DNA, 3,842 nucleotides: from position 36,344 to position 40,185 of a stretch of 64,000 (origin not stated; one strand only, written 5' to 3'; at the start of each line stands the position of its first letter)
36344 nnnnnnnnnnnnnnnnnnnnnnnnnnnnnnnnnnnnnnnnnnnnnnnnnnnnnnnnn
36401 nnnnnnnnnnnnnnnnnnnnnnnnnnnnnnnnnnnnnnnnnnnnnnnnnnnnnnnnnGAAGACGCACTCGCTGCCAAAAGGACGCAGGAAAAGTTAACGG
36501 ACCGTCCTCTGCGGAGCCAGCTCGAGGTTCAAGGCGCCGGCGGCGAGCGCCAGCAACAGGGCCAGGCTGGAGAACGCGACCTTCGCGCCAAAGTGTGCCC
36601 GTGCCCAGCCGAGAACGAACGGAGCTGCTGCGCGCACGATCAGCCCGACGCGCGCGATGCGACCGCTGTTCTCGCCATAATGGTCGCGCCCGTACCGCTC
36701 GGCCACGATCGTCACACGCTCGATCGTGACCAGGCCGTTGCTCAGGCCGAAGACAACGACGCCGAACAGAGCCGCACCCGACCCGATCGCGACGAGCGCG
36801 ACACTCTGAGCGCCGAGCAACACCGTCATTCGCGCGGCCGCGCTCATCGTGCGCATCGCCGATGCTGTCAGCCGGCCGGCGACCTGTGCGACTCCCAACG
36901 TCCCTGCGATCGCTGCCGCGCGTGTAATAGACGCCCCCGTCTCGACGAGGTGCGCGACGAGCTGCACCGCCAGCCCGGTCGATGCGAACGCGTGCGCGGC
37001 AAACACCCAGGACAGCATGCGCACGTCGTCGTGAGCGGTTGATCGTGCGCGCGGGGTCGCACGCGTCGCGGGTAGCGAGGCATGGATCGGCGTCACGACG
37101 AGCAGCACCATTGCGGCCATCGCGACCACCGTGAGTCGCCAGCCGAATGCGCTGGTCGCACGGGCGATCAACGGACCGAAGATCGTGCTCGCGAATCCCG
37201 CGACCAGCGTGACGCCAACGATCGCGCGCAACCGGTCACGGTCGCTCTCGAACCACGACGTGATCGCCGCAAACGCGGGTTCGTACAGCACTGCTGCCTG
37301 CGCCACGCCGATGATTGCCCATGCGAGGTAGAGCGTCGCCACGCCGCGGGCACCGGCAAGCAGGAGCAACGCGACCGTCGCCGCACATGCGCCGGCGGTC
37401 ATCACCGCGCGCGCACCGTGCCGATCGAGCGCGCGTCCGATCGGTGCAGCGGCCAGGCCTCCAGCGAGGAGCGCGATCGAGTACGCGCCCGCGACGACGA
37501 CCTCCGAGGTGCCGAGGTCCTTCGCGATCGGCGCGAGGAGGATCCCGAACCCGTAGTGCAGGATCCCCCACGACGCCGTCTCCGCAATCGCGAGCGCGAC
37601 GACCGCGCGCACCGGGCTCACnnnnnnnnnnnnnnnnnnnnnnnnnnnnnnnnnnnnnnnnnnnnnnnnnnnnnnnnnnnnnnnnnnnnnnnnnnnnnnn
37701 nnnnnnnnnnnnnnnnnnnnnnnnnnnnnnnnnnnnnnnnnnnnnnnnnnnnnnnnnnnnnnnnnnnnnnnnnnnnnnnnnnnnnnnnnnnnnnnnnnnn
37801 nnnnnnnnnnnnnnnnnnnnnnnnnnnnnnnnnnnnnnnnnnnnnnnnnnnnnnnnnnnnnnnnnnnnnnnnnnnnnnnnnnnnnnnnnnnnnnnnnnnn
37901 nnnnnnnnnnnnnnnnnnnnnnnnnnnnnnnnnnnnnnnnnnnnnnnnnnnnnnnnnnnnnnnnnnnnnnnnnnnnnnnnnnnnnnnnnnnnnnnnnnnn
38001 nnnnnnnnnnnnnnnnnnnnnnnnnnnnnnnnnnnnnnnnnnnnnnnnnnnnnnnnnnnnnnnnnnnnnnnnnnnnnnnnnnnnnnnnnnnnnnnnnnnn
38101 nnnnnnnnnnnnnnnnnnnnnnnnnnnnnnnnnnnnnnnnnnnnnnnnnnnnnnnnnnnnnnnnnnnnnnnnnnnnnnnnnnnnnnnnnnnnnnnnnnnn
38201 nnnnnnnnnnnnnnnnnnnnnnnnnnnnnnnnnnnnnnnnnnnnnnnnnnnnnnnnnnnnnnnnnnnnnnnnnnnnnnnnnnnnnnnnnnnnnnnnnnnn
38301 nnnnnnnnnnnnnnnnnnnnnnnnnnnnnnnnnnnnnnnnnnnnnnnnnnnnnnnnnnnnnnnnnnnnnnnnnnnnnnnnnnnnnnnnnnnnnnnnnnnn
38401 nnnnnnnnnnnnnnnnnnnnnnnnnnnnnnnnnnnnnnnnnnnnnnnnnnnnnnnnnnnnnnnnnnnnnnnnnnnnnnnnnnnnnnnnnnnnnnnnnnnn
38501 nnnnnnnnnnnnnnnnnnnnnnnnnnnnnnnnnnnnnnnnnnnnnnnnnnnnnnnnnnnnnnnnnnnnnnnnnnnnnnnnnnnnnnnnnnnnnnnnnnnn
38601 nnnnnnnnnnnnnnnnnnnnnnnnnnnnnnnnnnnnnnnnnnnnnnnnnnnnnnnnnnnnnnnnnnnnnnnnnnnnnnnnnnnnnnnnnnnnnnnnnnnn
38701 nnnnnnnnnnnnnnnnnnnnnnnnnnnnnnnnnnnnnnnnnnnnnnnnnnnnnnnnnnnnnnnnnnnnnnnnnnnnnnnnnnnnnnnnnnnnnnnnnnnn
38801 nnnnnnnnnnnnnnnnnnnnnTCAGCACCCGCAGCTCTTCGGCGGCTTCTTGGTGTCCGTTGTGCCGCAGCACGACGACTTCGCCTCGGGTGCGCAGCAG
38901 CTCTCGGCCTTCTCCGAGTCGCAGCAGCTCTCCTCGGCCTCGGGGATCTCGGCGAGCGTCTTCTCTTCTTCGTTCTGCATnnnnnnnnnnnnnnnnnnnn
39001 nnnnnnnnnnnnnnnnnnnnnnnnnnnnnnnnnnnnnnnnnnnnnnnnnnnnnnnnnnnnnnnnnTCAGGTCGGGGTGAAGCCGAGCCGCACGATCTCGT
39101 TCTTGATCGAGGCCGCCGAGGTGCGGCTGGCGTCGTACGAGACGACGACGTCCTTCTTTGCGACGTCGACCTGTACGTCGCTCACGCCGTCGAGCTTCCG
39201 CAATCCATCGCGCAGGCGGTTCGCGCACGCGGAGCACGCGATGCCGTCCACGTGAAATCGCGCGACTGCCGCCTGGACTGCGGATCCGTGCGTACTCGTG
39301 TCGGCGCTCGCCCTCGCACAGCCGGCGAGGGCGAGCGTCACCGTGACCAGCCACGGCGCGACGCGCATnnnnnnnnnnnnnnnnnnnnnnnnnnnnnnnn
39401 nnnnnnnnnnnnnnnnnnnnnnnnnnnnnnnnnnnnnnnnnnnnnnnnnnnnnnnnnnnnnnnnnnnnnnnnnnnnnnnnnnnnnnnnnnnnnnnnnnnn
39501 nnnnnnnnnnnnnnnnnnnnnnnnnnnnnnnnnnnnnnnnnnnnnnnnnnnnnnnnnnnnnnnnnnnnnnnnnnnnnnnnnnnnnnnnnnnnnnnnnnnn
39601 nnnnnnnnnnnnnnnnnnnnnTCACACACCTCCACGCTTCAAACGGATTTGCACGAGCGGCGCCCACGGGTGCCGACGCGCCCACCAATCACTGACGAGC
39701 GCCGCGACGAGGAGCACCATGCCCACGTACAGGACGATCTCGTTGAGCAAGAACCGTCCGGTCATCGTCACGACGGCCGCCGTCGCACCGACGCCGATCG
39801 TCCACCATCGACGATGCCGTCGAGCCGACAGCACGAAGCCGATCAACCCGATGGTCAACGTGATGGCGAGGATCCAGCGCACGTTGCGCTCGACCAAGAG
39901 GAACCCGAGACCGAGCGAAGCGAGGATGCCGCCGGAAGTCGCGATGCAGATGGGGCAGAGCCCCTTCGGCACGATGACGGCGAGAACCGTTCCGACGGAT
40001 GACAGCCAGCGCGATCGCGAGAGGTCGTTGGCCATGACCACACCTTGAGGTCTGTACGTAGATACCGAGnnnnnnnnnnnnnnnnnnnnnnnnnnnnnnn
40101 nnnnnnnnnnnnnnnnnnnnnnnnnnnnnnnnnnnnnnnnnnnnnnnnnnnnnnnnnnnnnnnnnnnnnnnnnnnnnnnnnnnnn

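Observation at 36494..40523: Mer-like operon with non-canonical parts: MerR, MerC-like, CPCC glutaredoxin-like, HMA lipoprotein, CC-rich peptide, CzcO-like flavoprotein ending in GCCA, MFS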

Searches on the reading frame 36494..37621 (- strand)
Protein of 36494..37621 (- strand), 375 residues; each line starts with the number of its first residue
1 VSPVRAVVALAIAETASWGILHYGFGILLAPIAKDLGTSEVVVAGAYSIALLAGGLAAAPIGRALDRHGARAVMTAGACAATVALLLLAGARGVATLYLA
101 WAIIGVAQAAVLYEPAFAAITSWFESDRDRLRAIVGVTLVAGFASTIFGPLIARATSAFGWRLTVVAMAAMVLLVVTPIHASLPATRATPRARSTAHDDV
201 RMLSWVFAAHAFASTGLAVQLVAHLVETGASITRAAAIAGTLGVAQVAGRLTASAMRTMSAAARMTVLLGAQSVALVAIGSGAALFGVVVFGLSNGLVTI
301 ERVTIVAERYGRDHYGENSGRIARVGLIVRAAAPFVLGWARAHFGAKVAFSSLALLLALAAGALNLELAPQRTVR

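Call 4: search_protein_families(library=pfam, proteins=[window:36494-37621:-], max_evalue=0.01)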
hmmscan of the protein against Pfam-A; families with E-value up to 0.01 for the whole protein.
window:36494-37621:- (375 aa): 1 family
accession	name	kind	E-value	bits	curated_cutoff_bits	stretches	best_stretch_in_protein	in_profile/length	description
PF07690.21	MFS_1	-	8.1e-20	71.5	33.4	1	23-334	13-347/347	Major Facilitator Superfamily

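Call 5: search_protein_families(library=ncbifam, proteins=[window:36494-37621:-], max_evalue=0.01)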
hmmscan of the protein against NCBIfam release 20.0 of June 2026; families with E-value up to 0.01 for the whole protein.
window:36494-37621:- (375 aa): 9 families
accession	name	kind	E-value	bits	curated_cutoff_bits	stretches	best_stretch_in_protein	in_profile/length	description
NF033733.1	MFS_ArsK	equivalog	1.1e-49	169.3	400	1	4-361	2-378/388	arsenite efflux MFS transporter ArsK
NF049980.1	SfMCT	equivalog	5.1e-15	55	320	1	17-345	14-366/378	L-lactate MFS transporter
TIGR00893.1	2A0114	subfamily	3e-10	39.6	395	1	32-190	20-176/399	D-galactonate transporter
TIGR00890.1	2A0111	subfamily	3.9e-09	35.9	374.85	1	20-355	17-369/377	oxalate/formate antiport family MFS transporter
NF052292.1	efflux_CraA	equivalog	1.3e-06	27.8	725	1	31-223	40-229/409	chloramphenicol efflux MFS transporter CraA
NF007782.0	PRK10473.1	subfamily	2.8e-06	26.7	417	1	29-228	26-225/394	MdtL family multidrug efflux MFS transporter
TIGR00892.1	2A0113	subfamily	1.2e-05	24.2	586.1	1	28-174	41-185/455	monocarboxylate transporter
TIGR00881.1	2A0104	subfamily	3.4e-05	23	407.75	1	48-178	37-165/379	phosphoglycerate transporter protein PgtP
TIGR04259.1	oxa_formateAnti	equivalog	0.0048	15.8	335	0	11-177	8-171/405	oxalate/formate MFS antiporter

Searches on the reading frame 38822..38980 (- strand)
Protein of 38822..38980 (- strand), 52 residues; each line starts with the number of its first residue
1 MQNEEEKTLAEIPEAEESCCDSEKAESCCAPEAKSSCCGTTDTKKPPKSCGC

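Call 4: search_protein_families(library=pfam, proteins=[window:38822-38980:-], max_evalue=0.01)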
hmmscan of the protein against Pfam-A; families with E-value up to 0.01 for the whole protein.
window:38822-38980:- (52 aa): 0 families

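Call 5: search_protein_families(library=ncbifam, proteins=[window:38822-38980:-], max_evalue=0.01)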
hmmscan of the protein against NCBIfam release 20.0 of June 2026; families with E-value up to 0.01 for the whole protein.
window:38822-38980:- (52 aa): 0 families

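Call 70: list_cluster_members(proteins=[P0001, window:38822-38980:-, window:35903-36457:-, window:39368-39622:-, window:40070-40483:-])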
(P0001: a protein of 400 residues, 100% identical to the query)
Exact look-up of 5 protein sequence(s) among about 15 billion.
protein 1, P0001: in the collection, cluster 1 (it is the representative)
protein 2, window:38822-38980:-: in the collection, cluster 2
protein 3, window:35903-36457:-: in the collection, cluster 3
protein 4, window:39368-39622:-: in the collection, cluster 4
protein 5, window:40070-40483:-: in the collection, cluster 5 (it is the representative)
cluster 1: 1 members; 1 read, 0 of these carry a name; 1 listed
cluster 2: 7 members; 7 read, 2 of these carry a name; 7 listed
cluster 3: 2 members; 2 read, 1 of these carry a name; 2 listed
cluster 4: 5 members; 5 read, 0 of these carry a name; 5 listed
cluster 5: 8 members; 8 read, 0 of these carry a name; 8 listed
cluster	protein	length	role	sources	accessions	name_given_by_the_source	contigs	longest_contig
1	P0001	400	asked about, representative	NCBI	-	-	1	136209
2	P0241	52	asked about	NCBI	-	-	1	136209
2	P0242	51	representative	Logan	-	-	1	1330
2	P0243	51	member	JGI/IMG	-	hypothetical protein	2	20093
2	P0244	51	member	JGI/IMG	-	hypothetical protein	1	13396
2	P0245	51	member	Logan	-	-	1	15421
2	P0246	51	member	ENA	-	-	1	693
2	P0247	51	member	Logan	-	-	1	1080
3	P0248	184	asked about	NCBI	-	-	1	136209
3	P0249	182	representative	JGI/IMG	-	RNA polymerase sigma-70 factor, ECF subfamily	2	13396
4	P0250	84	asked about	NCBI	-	-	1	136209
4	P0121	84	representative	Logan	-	-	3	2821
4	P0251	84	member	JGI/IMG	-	-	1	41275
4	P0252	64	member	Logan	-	-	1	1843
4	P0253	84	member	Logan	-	-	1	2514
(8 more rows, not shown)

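Call 74: find_homologous_proteins(query=window:38822-38980:-, max_evalue=0.001)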
Query window:38822-38980:- (52 aa): 5 proteins with E <= 0.001 among 5 candidates.
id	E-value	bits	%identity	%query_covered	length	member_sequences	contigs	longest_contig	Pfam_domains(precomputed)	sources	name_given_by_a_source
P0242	8.6e-20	87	90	100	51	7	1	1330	-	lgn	-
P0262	1.1e-18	83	87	100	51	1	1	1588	-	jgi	jgi:hypothetical protein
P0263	3.3e-18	82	87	100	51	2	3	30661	-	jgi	jgi:hypothetical protein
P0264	5.6e-15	72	79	100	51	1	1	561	-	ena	-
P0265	1.5e-13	67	81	100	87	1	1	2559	-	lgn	-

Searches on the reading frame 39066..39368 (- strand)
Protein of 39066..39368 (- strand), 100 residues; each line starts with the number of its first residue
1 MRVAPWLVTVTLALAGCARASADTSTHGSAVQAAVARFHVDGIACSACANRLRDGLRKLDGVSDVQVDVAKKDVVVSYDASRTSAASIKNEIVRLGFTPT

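Call 4: search_protein_families(library=pfam, proteins=[window:39066-39368:-], max_evalue=0.01)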
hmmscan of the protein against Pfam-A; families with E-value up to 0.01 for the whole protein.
window:39066-39368:- (100 aa): 2 families
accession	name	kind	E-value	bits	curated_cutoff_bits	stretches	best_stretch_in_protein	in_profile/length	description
PF00403.32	HMA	-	5e-15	56.1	24.8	1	38-97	2-61/62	Heavy-metal-associated domain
PF19803.4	DUF6286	-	0.00064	20.6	35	1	41-92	33-84/108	Family of unknown function (DUF6286)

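Call 5: search_protein_families(library=ncbifam, proteins=[window:39066-39368:-], max_evalue=0.01)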
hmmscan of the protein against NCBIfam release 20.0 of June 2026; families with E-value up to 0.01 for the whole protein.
window:39066-39368:- (100 aa): 15 families
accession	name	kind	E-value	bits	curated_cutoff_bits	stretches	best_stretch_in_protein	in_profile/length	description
NF033795.1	chaper_CopZ_Bs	exception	1.7e-12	47.3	91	1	38-97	4-63/66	copper chaperone CopZ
TIGR00003.1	TIGR00003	subfamily_domain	1.8e-12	47.2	62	1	37-97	3-63/66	copper ion binding protein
NF033556.1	MerTP_fusion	equivalog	7.6e-12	45.2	180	1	30-98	116-184/186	mercuric transport protein MerTP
NF041115.1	UxxU_metal_bind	equivalog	7.9e-12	45.1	95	1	35-98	5-68/74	metal-binding (seleno)protein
NF033794.2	chaper_CopZ_Eh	exception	1.4e-11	44.4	95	1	37-98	3-64/68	copper chaperone CopZ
TIGR02052.1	MerP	equivalog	7.6e-11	42.4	92.55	1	21-89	11-78/92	mercury resistance system periplasmic binding protein MerP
NF033781.1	chaper_CopP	exception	1.3e-09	38.1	112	1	37-96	3-61/65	copper-binding metallochaperone CopP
NF033775.1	P_type_ZntA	exception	3.6e-08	32.2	1240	1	16-97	29-109/732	Zn(II)/Cd(II)/Pb(II) translocating P-type ATPase ZntA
NF045683.1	MerT_CopZ_Se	exception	3.7e-08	33.1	375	1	8-89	137-218/235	MerT/CopZ fusion-like heavy metal transport selenoprotein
NF047957.1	CopZ_AFE_1862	equivalog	6.2e-08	33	85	1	38-83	3-48/62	CopZ family metallochaperone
NF033553.1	MerP_Gpos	exception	1.3e-07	31.5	110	1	22-97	33-109/112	mercury resistance system substrate-binding protein MerP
NF008262.1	PRK11033.1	equivalog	3.8e-07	29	1005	1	19-98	26-103/731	zinc/cadmium/mercury/lead-transporting ATPase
NF010311.1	PRK13748.1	subfamily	2.1e-06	26.9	600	1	37-98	2-62/560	mercury(II) reductase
NF047536.1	Cu_chaper_CsoZ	equivalog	5.1e-06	26.8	77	1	39-97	6-63/66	putative copper chaperone CsoZ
NF007952.0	PRK10671.1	equivalog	9.3e-05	20.8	1316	1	30-83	99-152/838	copper-exporting P-type ATPase CopA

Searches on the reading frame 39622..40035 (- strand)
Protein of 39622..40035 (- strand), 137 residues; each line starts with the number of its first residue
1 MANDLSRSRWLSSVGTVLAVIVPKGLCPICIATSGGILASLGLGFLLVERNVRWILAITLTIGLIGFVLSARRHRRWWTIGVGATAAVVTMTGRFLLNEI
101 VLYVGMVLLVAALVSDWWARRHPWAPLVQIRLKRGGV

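Call 4: search_protein_families(library=pfam, proteins=[window:39622-40035:-], max_evalue=0.01)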
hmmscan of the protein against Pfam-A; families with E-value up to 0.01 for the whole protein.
window:39622-40035:- (137 aa): 1 family
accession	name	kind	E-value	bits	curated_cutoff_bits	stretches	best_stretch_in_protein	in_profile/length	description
PF03203.19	MerC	-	5.6e-10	40.2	27.6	1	35-117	22-107/108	MerC mercury resistance protein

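Call 5: search_protein_families(library=ncbifam, proteins=[window:39622-40035:-], max_evalue=0.01)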
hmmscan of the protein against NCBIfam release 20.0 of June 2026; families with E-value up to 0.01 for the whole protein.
window:39622-40035:- (137 aa): 2 families
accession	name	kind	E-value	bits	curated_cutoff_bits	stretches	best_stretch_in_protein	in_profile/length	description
NF033784.1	transport_merC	equivalog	2.2e-05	24.8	140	1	17-117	10-118/123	organomercurial transporter MerC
NF010318.0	PRK13755.1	equivalog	9.1e-05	22.8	170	1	17-118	13-121/140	organomercurial transporter MerC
